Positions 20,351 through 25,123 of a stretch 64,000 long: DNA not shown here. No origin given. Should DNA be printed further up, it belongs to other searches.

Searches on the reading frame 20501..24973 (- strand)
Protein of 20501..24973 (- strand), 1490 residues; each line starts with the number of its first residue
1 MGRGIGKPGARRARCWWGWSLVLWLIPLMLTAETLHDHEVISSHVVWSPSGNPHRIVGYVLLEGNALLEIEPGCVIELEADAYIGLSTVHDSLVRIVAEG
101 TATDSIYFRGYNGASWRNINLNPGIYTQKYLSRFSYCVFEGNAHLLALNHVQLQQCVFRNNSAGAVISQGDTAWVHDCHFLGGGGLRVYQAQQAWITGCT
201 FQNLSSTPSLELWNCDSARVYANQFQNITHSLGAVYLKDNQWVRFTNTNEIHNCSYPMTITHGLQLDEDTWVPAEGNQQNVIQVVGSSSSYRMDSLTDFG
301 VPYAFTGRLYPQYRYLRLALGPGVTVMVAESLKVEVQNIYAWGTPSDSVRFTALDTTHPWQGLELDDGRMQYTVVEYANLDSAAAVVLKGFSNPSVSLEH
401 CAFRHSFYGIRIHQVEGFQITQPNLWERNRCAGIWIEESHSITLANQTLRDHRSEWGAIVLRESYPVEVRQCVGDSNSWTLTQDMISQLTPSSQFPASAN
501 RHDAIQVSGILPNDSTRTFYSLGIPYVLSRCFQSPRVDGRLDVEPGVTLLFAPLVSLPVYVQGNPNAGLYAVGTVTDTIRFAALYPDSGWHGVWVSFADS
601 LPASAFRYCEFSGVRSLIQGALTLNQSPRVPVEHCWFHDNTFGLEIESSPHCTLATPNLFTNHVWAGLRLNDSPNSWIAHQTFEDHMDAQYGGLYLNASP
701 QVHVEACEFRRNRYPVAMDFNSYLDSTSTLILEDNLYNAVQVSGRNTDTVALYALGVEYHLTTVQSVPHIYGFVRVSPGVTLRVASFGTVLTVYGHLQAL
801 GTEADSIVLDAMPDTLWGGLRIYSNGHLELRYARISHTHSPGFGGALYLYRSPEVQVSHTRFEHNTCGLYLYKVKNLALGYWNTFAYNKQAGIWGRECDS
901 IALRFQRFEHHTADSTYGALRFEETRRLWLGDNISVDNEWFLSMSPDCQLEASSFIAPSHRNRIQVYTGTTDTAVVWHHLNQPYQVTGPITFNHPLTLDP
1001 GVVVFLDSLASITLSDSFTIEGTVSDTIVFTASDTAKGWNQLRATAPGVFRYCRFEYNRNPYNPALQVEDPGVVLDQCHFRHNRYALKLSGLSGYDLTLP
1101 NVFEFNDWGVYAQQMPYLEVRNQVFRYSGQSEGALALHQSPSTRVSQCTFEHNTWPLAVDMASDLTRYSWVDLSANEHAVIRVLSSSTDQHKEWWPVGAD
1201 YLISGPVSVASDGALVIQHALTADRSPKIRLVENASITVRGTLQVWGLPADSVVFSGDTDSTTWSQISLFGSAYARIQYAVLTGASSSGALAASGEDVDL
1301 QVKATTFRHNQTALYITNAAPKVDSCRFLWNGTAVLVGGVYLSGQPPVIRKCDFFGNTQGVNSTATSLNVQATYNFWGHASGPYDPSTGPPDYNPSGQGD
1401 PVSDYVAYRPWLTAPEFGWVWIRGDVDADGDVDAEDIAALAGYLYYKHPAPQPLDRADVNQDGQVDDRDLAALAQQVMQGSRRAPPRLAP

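Call 51: search_protein_families(library=pfam, proteins=[window:20501-24973:-], max_evalue=0.001)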
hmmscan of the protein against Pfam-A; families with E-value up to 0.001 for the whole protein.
window:20501-24973:- (1490 aa): 4 families
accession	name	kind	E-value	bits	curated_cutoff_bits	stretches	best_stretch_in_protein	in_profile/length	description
PF13229.12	Beta_helix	-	9.8e-40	136.2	25.9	4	149-261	32-145/158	Right handed beta helix region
PF05048.19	NosD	-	1.8e-24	86.8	23.6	2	81-244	16-188/212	Periplasmic copper-binding protein (NosD)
PF00404.24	Dockerin_1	-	2e-10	41.1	22.9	1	1424-1477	2-56/57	Dockerin type I domain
PF01696.23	Adeno_E1B_55K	-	0.00064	19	24.5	0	135-202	108-177/387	Adenovirus EB1 55K protein / large t-antigen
